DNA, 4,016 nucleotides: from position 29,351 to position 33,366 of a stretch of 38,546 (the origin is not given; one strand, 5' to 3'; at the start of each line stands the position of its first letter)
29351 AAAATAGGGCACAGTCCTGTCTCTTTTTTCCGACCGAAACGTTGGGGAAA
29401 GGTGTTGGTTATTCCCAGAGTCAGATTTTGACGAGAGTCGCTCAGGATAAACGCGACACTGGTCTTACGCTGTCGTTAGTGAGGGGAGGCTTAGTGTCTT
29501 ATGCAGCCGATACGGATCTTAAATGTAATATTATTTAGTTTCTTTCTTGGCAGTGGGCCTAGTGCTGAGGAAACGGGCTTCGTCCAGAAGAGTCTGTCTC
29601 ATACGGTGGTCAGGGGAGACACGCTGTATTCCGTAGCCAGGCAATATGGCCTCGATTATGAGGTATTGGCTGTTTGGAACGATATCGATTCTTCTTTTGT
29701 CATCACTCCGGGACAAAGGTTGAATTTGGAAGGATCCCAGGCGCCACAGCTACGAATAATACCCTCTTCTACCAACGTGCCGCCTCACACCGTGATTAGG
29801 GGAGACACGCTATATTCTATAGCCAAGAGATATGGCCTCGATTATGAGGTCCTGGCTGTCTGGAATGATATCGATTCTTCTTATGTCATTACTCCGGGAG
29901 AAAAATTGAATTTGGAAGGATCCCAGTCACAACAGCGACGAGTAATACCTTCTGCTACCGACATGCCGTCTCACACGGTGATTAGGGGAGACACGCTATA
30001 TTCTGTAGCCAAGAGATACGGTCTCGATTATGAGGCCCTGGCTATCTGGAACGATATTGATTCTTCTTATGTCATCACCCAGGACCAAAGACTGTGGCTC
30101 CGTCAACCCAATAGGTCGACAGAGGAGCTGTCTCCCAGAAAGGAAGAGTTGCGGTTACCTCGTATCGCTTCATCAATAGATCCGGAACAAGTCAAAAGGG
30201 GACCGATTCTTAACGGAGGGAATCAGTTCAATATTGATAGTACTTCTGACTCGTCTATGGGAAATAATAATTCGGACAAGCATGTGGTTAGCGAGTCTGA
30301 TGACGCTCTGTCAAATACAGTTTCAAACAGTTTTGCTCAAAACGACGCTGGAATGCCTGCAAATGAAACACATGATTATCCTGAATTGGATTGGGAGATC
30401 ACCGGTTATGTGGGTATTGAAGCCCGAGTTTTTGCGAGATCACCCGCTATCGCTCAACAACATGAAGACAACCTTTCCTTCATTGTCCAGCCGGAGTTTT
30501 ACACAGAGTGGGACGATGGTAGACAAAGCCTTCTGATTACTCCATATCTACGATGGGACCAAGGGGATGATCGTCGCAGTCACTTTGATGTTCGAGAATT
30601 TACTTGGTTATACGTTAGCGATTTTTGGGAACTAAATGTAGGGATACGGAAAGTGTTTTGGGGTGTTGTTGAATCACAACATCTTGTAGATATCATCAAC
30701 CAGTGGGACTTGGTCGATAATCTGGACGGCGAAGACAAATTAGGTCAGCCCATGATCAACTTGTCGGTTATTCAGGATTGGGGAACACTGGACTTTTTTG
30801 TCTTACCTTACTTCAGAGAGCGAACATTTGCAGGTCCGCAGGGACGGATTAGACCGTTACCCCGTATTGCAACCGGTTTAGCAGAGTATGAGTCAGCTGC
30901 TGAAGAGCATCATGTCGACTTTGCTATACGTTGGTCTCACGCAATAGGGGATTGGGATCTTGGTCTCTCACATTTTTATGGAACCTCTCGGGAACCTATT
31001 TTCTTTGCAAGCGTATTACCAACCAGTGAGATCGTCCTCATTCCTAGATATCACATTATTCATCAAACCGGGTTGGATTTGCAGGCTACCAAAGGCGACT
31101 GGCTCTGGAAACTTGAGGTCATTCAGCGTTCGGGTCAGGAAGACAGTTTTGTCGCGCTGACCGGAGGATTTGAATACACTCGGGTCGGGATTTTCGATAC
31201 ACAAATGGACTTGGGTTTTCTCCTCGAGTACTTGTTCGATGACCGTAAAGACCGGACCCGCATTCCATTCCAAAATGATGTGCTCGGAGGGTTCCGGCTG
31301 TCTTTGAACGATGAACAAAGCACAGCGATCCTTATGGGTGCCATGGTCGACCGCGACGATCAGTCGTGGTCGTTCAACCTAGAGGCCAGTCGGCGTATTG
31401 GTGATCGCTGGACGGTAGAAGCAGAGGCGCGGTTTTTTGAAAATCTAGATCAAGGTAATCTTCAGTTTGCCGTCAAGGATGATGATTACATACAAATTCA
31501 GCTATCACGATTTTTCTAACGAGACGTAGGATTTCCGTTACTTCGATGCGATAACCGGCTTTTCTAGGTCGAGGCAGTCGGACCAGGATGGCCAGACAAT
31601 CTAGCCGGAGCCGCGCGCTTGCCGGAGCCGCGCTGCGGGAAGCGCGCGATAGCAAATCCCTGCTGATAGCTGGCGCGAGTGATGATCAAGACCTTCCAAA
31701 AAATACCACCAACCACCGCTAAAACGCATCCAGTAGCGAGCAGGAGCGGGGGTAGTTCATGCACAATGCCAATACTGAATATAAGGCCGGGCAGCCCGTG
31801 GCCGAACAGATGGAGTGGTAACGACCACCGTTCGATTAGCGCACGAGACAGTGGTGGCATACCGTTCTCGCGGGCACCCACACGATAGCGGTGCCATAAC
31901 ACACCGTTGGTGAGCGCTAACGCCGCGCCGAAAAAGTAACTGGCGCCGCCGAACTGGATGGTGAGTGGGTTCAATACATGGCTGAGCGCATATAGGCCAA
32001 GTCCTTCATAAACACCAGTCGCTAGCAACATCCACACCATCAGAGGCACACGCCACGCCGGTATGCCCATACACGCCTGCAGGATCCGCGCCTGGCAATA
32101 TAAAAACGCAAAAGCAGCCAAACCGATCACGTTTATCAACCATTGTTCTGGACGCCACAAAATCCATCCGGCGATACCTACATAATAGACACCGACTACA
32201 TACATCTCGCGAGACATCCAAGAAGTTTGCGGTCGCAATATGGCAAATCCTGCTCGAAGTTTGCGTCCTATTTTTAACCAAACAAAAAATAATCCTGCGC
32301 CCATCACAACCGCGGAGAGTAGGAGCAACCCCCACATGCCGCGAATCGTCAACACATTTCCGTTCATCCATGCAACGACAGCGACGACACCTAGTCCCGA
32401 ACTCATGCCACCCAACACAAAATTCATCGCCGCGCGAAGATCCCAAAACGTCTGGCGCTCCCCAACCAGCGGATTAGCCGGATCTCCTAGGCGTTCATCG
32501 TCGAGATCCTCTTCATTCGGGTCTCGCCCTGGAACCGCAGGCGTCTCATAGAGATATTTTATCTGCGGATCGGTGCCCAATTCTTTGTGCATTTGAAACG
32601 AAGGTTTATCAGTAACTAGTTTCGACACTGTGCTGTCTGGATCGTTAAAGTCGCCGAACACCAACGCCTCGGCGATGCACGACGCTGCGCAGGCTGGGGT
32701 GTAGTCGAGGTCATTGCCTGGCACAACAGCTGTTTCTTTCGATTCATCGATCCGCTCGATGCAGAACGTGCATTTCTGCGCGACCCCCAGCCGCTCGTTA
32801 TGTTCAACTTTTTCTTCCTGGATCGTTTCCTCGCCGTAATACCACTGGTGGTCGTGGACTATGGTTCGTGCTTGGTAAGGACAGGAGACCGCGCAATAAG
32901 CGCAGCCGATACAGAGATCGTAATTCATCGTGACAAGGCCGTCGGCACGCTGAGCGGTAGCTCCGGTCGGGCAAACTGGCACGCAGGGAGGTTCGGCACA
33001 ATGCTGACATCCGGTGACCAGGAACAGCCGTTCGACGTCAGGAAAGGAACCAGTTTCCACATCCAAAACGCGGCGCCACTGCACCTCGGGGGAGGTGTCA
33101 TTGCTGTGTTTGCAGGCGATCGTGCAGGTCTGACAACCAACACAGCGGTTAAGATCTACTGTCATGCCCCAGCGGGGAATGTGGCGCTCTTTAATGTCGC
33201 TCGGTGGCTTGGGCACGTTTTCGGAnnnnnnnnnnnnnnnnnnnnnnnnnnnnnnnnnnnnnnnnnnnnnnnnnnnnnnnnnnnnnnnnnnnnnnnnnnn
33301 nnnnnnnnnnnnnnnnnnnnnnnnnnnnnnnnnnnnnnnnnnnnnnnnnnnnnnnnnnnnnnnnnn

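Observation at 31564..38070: Candidate undescribed acyl-CoA-linked molybdoenzyme module (PadBCD-like but re-wired)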

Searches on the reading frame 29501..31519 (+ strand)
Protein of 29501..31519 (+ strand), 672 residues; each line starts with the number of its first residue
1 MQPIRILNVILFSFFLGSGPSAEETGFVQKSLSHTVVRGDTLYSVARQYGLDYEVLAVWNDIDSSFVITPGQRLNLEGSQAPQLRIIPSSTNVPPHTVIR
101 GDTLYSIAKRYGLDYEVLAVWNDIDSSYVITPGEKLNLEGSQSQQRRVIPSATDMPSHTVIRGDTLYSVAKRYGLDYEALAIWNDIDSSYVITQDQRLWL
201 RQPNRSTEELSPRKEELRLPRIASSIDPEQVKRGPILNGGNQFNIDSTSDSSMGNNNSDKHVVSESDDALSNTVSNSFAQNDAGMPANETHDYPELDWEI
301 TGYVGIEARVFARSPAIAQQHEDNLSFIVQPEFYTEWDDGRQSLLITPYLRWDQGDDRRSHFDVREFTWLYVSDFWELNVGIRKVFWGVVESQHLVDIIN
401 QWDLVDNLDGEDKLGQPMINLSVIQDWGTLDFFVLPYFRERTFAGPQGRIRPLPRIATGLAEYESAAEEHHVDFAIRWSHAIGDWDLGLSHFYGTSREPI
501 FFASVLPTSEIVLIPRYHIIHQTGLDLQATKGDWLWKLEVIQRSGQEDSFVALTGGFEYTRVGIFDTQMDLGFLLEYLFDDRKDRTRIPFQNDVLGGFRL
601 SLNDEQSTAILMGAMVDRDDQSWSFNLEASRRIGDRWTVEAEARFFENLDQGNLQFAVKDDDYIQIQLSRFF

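Call 35: search_protein_families(library=pfam, proteins=[window:29501-31519:+], max_evalue=0.01)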
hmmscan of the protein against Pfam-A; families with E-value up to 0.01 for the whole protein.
window:29501-31519:+ (672 aa): 4 families
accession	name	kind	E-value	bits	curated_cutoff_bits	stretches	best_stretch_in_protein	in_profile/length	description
PF01476.26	LysM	-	1.2e-38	131.2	20.9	3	96-137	1-41/43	LysM domain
PF23473.1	LysM3_LYK4_5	-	2e-05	25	29.3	0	98-128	7-37/48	LYK4/5 LysM3 domain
PF23577.1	LysM_RLK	-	0.00056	20.3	27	0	39-60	8-29/44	LysM domain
PF22310.2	NMB0315_dom_I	-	0.0029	18.4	27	0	159-180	7-28/83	NMB0315-like, domain I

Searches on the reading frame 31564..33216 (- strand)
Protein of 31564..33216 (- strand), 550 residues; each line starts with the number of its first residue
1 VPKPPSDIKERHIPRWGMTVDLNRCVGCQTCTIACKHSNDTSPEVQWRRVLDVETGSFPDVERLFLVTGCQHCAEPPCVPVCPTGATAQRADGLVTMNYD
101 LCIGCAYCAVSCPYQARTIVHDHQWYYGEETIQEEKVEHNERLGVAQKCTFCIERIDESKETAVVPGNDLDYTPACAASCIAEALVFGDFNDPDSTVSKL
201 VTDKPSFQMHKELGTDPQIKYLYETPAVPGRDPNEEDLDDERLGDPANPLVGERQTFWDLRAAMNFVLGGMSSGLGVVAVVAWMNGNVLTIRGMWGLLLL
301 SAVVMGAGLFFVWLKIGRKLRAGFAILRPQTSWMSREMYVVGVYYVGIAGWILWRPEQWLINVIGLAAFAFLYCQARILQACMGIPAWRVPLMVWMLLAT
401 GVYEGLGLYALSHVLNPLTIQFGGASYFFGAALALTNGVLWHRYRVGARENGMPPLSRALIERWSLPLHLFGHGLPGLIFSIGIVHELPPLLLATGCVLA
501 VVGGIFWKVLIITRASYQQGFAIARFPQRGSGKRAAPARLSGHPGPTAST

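Call 3: search_protein_families(library=pfam, proteins=[window:31564-33216:-], max_evalue=0.01)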
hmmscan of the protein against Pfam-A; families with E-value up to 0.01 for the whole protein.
window:31564-33216:- (550 aa): 11 families
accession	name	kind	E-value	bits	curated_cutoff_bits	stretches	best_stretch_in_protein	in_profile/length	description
PF13247.11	Fer4_11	-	5.4e-13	49.4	26.2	1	63-118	3-60/100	4Fe-4S dicluster domain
PF12838.12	Fer4_7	-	4.2e-09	37.2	27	2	102-181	2-49/52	4Fe-4S dicluster domain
PF12797.12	Fer4_2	-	7.5e-09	35.4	24.5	2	16-36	1-21/22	4Fe-4S binding domain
PF13187.11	Fer4_9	-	7.3e-08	32.8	27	2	24-86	1-51/52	4Fe-4S dicluster domain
PF12837.12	Fer4_6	-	5.2e-07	29.8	25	1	95-116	2-23/24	4Fe-4S binding domain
PF00037.32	Fer4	-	3.8e-06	26.9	21.1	1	97-117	3-23/24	4Fe-4S binding domain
PF13237.11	Fer4_10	-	4.7e-06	26.9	25.5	1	97-153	4-46/53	4Fe-4S dicluster domain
PF13183.11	Fer4_8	-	3.3e-05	24.8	27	1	100-152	3-57/68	4Fe-4S dicluster domain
PF13534.11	Fer4_17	-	0.00015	22.7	22.2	0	102-152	2-49/61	4Fe-4S dicluster domain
PF25160.1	LdpA_Fe-S-bd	-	0.0044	17.2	27.6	1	75-116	6-42/49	LdpA Fe-S cluster-binding domain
PF04976.17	DmsC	-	0.0056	16.6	22.3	1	264-422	12-179/275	DMSO reductase anchor subunit (DmsC)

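Call 4: search_protein_families(library=ncbifam, proteins=[window:31564-33216:-], max_evalue=0.01)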
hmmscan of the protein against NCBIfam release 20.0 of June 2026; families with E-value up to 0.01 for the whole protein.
window:31564-33216:- (550 aa): 50 families (the best 25 are shown)
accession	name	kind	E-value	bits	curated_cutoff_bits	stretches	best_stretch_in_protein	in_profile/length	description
NF045797.1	DsrO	equivalog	6.3e-51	173.1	200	1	9-222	37-234/235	sulfate reduction electron transfer complex DsrMKJOP subunit DsrO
NF041782.1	mnquin_red_QrcC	equivalog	7.7e-48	163.2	400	1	16-224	1-227/239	menaquinone reductase iron-sulfur cluster-binding subunit QrcC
TIGR03149.1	cyt_nit_nrfC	equivalog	7.4e-40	136.7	377.6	2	12-119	35-144/225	cytochrome c nitrite reductase Fe-S protein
NF041715.1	arsenate_red_ArrB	equivalog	2e-39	135.5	450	2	15-119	2-106/233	arsenate respiratory reductase iron-sulfur subunit ArrB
NF011569.0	PRK14993.1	equivalog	1.3e-38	132.8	416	1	14-222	42-222/244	tetrathionate reductase subunit TtrB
TIGR02951.1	DMSO_dmsB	equivalog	1.8e-32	112.6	214.1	1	16-123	2-118/161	DMSO/selenate family reductase complex B subunit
NF038355.1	FDH3_beta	equivalog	8.4e-27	94.4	240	1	19-197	6-171/180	formate dehydrogenase FDH3 subunit beta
TIGR03478.1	DMSO_red_II_bet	subfamily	6.2e-25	87.8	480.7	2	52-242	113-272/321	DMSO reductase family type II enzyme, iron-sulfur subunit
NF008134.0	PRK10882.1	equivalog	9.1e-20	71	263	2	65-206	108-224/329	hydrogenase 2 operon protein HybA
NF042979.1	EthbenzDh_ebdB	equivalog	3.2e-19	69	740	2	45-223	128-276/354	ethylbenzene dehydrogenase subunit beta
TIGR01582.1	FDH-beta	equivalog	7.5e-18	64.6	334.7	2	63-203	86-195/283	formate dehydrogenase subunit beta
NF045715.1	sulf_resp_HmcB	equivalog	9.6e-16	57.7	420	1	17-193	38-201/307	sulfate respiration complex iron-sulfur protein HmcB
NF009408.0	PRK12769.1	equivalog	7e-14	50.9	1003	1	21-162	8-134/659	formate-dependent uric acid utilization protein AegA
NF007658.0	PRK10330.1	equivalog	3.7e-13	49.4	260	1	19-168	6-150/181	electron transport protein HydN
TIGR01660.1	narH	equivalog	3.9e-12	45.4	524.05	2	56-119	169-231/492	nitrate reductase subunit beta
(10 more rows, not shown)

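Call 9: search_solved_structures(query=window:31564-33216:-, max_evalue=0.001)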
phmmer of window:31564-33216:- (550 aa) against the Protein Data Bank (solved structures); distinct sequences matched with E-value up to 0.001: 25.
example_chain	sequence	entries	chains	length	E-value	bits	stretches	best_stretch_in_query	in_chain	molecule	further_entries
6cz7_B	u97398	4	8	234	4.8e-36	127.1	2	15-117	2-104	4Fe-4S ferredoxin, iron-sulfur binding domain protein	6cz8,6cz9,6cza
6f0k_B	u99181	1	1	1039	2.4e-32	114.9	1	12-224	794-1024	Fe-S-cluster-containing hydrogenase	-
2vpw_B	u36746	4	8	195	1.1e-31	112.7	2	13-119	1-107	NRFC PROTEIN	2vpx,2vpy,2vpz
8k9e_B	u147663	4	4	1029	4.3e-29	104.2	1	15-224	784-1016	Fe-S-cluster-containing hydrogenase components 1-like protein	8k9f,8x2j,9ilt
6lod_B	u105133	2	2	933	4.8e-28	100.7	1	14-224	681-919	Fe-S-cluster-containing hydrogenase components 1-like protein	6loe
6btm_B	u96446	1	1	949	5.3e-26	94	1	64-221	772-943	Alternative Complex III subunit B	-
4ydd_B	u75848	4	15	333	1.2e-22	82.9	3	52-115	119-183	DMSO reductase family type II enzyme, iron-sulfur subunit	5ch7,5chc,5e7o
2ivf_B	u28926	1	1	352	3.3e-21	78.1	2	52-116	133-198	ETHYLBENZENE DEHYDROGENASE BETA-SUBUNIT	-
9vap_B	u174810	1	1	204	4.3e-17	64.5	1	20-190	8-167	4Fe-4S dicluster domain-containing protein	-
7b04_A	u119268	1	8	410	1.9e-14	55.8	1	58-222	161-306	Nitrite oxidoreductase subunit B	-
1kqf_B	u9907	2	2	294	1.2e-13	53.2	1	4-118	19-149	FORMATE DEHYDROGENASE, NITRATE-INDUCIBLE, IRON-SULFUR SUBUNIT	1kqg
1q16_B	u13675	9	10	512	8.7e-13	50.3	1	58-116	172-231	Respiratory nitrate reductase 1 beta chain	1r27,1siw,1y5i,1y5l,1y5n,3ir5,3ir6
1y4z_B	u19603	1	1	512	6.4e-12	47.5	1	58-116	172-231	Respiratory nitrate reductase 1 beta chain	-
3egw_B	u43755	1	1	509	6.6e-12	47.4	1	58-116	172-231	Respiratory nitrate reductase 1 beta chain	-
7z0s_B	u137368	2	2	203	8.1e-11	43.8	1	20-116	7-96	Formate hydrogenlyase subunit 2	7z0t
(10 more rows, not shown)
